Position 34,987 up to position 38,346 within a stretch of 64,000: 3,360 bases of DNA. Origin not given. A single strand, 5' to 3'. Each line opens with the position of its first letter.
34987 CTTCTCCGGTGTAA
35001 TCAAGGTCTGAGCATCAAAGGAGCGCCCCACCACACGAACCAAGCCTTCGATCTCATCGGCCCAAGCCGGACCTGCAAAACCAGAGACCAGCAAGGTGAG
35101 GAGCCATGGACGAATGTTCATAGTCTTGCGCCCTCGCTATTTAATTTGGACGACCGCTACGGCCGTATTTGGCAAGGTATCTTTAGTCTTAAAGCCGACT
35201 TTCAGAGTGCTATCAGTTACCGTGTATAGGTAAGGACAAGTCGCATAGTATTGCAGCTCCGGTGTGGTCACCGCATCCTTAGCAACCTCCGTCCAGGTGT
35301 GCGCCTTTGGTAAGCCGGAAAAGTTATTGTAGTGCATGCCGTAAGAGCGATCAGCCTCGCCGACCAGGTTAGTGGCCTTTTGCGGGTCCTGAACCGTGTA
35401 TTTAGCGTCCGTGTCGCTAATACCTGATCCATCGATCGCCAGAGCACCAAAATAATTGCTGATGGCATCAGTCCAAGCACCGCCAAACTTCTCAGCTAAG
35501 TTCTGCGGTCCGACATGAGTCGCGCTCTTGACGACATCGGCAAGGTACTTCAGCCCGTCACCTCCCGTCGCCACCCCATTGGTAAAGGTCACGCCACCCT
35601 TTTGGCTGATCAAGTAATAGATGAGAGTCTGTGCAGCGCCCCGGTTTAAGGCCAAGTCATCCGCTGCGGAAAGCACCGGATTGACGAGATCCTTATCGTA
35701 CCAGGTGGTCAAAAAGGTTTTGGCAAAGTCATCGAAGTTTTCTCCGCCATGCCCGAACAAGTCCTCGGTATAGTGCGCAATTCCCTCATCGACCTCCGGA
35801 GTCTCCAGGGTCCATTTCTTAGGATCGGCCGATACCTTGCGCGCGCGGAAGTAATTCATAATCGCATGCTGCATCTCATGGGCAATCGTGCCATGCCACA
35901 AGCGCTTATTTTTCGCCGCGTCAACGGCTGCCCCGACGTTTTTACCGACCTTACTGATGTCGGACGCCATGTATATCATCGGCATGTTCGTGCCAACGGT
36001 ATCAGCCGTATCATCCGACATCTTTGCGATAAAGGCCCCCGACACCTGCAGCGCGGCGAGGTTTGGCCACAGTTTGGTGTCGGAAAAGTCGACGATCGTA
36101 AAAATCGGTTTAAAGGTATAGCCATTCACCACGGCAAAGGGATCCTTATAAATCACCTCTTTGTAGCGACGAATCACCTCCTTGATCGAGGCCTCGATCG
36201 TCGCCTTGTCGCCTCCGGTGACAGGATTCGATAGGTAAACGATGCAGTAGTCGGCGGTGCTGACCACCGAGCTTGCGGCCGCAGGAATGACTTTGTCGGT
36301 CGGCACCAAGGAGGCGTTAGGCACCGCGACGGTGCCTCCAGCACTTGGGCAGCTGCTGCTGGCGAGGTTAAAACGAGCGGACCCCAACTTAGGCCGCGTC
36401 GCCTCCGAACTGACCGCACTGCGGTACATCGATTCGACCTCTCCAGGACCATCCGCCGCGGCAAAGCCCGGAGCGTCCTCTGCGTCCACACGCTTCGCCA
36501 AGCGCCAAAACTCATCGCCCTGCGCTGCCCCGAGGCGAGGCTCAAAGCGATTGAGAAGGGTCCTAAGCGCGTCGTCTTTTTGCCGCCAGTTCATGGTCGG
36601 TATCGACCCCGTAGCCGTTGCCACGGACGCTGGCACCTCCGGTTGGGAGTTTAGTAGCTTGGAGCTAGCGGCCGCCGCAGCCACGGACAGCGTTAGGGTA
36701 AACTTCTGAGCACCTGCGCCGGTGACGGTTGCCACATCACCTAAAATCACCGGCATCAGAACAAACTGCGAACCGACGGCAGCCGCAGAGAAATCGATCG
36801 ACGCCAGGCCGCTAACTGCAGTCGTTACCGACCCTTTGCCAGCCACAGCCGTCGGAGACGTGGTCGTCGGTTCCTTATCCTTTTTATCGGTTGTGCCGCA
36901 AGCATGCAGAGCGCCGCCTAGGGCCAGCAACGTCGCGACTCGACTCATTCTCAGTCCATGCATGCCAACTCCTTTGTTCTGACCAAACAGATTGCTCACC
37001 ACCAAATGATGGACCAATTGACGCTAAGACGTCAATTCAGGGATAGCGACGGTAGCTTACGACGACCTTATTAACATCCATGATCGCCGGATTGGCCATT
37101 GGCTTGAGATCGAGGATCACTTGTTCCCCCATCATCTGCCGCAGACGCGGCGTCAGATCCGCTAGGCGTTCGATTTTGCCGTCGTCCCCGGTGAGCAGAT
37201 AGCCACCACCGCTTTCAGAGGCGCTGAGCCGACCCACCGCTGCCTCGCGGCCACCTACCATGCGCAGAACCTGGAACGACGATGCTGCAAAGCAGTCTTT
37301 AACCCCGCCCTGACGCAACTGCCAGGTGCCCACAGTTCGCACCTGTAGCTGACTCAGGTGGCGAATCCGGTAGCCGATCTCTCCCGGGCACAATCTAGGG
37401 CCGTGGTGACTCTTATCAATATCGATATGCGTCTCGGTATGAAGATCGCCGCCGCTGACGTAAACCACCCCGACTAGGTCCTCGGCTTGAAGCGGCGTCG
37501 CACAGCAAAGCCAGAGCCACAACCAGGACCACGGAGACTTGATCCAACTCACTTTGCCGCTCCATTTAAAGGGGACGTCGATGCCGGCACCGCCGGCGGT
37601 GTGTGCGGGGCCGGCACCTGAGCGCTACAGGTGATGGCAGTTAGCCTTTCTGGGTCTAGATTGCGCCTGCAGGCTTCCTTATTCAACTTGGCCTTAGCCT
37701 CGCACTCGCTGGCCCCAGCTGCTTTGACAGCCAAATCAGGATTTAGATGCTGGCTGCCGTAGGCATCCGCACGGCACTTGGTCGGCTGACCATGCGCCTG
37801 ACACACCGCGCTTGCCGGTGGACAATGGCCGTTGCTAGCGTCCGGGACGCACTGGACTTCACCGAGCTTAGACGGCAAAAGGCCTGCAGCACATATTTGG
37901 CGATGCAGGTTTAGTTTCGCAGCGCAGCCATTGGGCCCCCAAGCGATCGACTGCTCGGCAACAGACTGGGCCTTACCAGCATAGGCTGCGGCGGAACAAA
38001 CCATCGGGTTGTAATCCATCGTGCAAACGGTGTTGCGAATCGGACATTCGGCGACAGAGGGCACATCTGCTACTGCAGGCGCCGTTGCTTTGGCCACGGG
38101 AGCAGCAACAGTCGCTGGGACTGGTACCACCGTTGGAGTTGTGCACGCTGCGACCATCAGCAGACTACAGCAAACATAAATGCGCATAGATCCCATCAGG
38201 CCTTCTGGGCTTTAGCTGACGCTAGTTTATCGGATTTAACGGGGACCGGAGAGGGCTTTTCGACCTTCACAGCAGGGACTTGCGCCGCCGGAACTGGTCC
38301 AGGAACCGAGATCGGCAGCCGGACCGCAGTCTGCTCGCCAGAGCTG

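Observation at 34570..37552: Two divergent paralogs of an unknown secreted 2-Cys family bracket an HEXXH lipoprotein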

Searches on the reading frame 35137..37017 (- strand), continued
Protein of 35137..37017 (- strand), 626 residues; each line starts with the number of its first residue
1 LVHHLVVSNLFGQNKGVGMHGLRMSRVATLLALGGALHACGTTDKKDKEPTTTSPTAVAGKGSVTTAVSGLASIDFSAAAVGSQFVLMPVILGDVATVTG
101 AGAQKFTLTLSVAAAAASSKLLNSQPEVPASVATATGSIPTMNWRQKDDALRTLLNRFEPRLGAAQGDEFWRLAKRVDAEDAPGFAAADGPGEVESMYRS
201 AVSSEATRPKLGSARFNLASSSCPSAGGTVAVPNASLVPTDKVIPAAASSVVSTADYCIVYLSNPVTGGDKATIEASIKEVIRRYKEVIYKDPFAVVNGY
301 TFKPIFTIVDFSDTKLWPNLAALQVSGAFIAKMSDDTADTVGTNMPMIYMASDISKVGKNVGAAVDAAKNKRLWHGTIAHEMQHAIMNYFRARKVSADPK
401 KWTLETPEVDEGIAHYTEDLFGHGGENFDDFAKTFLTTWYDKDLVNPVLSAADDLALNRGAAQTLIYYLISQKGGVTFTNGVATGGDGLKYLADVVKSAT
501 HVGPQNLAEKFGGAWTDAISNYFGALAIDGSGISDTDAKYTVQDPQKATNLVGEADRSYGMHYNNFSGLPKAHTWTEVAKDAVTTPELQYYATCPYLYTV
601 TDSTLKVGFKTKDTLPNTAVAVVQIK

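Call 52: search_protein_families(library=pfam, alignment_id=A5, max_evalue=0.01)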
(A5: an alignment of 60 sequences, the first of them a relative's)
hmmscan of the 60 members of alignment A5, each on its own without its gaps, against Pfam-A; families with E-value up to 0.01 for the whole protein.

A. member 1, P0108 (527 aa): 1 family
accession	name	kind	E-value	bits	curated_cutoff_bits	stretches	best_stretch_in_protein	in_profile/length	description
PF10460.15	Peptidase_M30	-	1.8e-05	24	25.8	1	244-329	95-189/369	Peptidase M30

B. families by the number of members that match (of 60 scanned): 11 families
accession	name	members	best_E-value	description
PF10460.15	Peptidase_M30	13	5e-06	Peptidase M30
PF10026.15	DUF2268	5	0.0002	Predicted Zn-dependent protease (DUF2268)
PF13485.12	Peptidase_MA_2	3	0.00018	Peptidase MA superfamily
PF18958.6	DUF5700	2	0.0023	Putative zinc dependent peptidase (DUF5700)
PF02545.19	Maf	1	2.6e-15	Maf-like protein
PF20595.4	pAdhesive_6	1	0.0037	Putative adhesive domain (group 6)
PF24025.1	Ig_DR_A0283-like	1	0.0068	DR_A0283-like, Ig-like domain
PF10263.15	SprT-like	1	0.0076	SprT-like family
PF23416.1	DUF7107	1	0.0083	Domain of unknown function (DUF7107)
PF07607.17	DUF1570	1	0.0091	Protein of unknown function (DUF1570)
PF01683.23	EB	1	0.0095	EB module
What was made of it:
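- On Peptidase M30 (PF10460): The one member whose bit score was printed scored 24.0 bits at E 1.8e-5, below the cutoff (call 52).
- Closest known: Peptidase family M30. Same: 13 of 60 distant relatives give sub-threshold PF10460 hits (call 52).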

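Call 57: find_related_loci(query=A6, collection=metagenome_contigs, flank=4000)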
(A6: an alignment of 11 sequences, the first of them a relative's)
Query A6 (570 aa) in metagenome_contigs; peptide patterns used: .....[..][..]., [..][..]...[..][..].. (x = any residue, [..] = any of these).
600 stretches matched a pattern (row limit reached: there are more); 455 encode a relative of the query (tblastn E <= 1e-3); the best 80 are kept; 80 distinct loci.
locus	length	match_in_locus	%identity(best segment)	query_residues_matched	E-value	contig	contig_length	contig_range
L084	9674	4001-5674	54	7-570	0e+0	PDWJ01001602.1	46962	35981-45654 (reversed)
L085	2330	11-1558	49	47-570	1e-171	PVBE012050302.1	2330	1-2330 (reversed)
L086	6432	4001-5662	49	8-570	1e-158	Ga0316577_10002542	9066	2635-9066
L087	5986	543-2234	43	16-570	2e-148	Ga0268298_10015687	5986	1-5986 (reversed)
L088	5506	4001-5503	49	45-560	2e-141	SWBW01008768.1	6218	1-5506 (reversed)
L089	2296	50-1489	27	72-570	9e-26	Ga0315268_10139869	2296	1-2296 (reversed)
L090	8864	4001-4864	29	230-504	2e-24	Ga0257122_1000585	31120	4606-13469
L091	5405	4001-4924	29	73-374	9e-20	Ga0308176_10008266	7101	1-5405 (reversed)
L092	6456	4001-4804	31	211-486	1e-18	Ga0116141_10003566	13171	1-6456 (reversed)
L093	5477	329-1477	25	214-570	5e-18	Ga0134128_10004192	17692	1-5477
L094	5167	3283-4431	25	214-570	6e-18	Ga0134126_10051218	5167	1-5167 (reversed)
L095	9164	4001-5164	25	215-570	3e-17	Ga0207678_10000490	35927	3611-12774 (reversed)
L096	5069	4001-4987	27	130-420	3e-17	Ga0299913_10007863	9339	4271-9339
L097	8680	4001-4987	27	130-420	3e-17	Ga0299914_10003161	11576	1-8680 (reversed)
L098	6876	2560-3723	25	215-570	4e-17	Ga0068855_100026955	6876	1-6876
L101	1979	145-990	27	211-489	7e-17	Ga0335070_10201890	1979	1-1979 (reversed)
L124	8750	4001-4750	28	220-420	8e-15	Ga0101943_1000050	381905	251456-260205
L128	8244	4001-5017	26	211-537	1e-14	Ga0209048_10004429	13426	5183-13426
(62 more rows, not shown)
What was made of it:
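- Tried and rejected: I repeated it with the tighter A6 alignment (call 57).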

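Call 60: search_protein_families(library=pfam, proteins=[L002:500-1300:+, L005:4978-5799:+, L006:4647-5270:+, L003:5236-5904:+, L011:5218-5997:+, L010:4837-5457:+, L003:8355-9032:+, L010:8834-9478:+, L013:7386-7868:+], max_evalue=1)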
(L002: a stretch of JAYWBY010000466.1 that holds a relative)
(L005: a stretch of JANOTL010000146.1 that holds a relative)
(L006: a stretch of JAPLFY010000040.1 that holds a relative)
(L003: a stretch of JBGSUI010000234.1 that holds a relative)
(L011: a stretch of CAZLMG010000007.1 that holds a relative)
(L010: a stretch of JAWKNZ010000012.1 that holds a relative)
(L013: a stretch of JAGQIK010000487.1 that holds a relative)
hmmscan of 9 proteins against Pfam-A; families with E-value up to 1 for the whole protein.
L002:500-1300:+ (267 aa): 1 family
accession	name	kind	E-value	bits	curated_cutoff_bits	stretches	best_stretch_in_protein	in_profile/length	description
PF13540.12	RCC1_2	-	0.1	12.9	22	0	78-92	14-28/30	Regulator of chromosome condensation (RCC1) repeat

L005:4978-5799:+ (274 aa): 0 families

L006:4647-5270:+ (208 aa): 2 families
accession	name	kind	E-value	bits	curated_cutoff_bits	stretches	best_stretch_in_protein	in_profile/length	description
PF00720.22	SSI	-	0.18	12.2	23.9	0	63-85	60-83/92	Subtilisin inhibitor-like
PF17089.10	YjbT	-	0.21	12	27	0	108-133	67-92/92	Uncharacterised protein family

L003:5236-5904:+ (223 aa): 0 families

L011:5218-5997:+ (260 aa): 0 families

L010:4837-5457:+ (207 aa): 1 family
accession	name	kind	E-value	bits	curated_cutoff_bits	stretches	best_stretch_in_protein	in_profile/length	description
PF07062.17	Clc-like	-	0.24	11.3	24.9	1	19-85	45-106/212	Clc-like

L003:8355-9032:+ (226 aa): 2 families
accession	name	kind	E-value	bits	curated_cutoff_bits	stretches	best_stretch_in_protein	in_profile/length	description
PF02210.31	Laminin_G_2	-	0.12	13.3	22.9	1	135-203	29-91/126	Laminin G domain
PF05661.17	DUF808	-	0.14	11.6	28.4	1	3-38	213-249/302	Protein of unknown function (DUF808)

L010:8834-9478:+ (215 aa): 0 families

L013:7386-7868:+ (161 aa): 0 families

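Call 66: search_protein_families(library=pfam, proteins=[L084:5889-6464:+, L085:1568-2212:+, L086:5715-6290:+, L087:2322-2927:+, L089:1489-2019:+, L097:5532-6062:+, L101:1157-1729:+, L124:5163-5636:+, L128:5013-5585:+, L013:6756-7331:+], max_evalue=1)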
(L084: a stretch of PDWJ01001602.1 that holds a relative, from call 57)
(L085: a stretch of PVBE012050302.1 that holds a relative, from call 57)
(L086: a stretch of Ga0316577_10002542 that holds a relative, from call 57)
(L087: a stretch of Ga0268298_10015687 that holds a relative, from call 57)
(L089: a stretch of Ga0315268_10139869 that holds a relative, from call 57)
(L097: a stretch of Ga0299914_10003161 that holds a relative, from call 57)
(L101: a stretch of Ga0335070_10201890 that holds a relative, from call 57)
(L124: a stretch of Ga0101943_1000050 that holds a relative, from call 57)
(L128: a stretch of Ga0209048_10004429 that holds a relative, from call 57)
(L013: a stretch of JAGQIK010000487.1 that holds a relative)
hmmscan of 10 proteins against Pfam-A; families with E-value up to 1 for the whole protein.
L084:5889-6464:+ (192 aa): 1 family
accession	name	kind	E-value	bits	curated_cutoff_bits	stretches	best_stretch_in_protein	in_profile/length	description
PF11067.13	DUF2868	-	0.029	14.4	26.8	1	120-163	245-290/315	Protein of unknown function (DUF2868)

L085:1568-2212:+ (215 aa): 0 families

L086:5715-6290:+ (192 aa): 0 families

L087:2322-2927:+ (202 aa): 0 families

L089:1489-2019:+ (177 aa): 1 family
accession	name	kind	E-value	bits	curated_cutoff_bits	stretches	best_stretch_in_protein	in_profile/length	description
PF21218.2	Fpg-like_C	-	0.092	12.8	27.1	1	70-90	11-31/34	Formamidopyrimidine-DNA glycosylase-like, C-terminal domain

L097:5532-6062:+ (177 aa): 0 families

L101:1157-1729:+ (191 aa): 0 families

L124:5163-5636:+ (158 aa): 1 family
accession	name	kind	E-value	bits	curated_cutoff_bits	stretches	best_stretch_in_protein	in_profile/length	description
PF19516.4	DUF6049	-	0.16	11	30.1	1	23-58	625-660/708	Family of unknown function (DUF6049)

L128:5013-5585:+ (191 aa): 2 families
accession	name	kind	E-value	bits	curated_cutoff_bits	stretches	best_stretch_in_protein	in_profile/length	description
PF19135.5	DUF5818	-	0.0006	19.8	27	0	54-90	12-45/57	Protein of unknown function (DUF5818)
PF08195.16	TRI9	-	0.37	11.2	25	0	4-20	20-36/43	TRI9 protein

L013:6756-7331:+ (192 aa): 0 families
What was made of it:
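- On DUF5818 (PF19135): 19.8 bits for the L128 partner (call 66).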

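Call 71: search_solved_structures(query=A6, max_evalue=10, show_alignments=2)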
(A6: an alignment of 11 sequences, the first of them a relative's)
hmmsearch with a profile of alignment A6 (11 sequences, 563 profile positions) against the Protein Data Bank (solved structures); distinct sequences matched with E-value up to 10: 2.
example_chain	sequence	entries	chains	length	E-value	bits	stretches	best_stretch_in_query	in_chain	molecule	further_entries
7bb8_A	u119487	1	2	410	3.4e-09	39.1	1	189-409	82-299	Neutral metalloprotease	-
7bb9_A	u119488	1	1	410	4.2e-08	35.5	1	189-408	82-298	Lugdulysin E242Q Y315F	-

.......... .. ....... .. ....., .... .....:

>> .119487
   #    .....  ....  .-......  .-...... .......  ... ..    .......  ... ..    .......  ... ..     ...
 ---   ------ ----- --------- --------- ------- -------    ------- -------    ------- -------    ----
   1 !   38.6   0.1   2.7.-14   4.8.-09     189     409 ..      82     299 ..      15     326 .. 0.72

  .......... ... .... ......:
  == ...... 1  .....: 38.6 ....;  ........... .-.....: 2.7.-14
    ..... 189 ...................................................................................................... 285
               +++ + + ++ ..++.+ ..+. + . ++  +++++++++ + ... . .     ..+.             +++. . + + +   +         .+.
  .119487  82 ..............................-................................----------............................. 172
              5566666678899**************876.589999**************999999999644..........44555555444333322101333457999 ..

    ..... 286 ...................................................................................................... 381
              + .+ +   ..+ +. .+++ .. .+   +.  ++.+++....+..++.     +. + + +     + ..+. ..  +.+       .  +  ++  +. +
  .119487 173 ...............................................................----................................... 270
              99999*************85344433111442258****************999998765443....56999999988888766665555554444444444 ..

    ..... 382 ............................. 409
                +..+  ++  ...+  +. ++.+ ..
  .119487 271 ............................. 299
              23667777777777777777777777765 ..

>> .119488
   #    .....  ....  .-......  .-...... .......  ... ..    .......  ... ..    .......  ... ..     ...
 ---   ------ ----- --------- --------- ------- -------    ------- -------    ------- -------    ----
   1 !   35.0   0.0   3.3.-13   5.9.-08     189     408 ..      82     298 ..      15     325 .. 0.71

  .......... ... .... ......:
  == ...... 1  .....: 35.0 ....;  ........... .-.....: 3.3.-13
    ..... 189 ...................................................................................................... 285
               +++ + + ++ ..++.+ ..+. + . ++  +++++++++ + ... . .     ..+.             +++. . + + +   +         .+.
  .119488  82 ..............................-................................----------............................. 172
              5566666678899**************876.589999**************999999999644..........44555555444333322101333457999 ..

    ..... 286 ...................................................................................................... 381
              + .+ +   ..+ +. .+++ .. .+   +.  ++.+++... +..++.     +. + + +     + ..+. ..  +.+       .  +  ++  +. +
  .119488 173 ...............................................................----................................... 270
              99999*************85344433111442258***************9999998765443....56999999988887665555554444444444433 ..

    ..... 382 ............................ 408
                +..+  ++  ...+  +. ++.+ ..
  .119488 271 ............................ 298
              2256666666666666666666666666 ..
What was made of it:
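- On Peptidase M30 (PF10460): The sister-subfamily profile A6 hits 7bb8 at E 3.4e-9 over 220 residues that include both zinc motifs (call 71).
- Closest known: Peptidase family M30. Different: The position of lugdulysin Tyr315 aligns with an invariant Arg (window R459), although the alignment is uncertain there (call 71).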

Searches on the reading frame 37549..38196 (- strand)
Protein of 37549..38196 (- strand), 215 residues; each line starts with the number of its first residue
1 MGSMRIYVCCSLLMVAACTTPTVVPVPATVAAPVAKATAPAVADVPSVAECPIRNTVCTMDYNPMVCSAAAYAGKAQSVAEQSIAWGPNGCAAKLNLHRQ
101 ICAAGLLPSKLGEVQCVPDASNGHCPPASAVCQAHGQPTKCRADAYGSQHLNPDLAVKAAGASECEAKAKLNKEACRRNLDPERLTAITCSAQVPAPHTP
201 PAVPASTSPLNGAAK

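Call 4: search_protein_families(library=pfam, proteins=[window:37549-38196:-], max_evalue=1)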
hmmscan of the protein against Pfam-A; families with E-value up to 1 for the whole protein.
window:37549-38196:- (215 aa): 0 families

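Call 5: search_protein_families(library=ncbifam, proteins=[window:37549-38196:-], max_evalue=1)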
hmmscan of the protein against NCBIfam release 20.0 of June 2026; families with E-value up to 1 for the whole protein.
window:37549-38196:- (215 aa): 1 family
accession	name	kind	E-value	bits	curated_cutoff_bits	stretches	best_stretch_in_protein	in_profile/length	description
NF038104.1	lipo_NF038104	hypoth_equivalog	0.071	12.8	50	1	7-45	9-47/63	NF038104 family lipoprotein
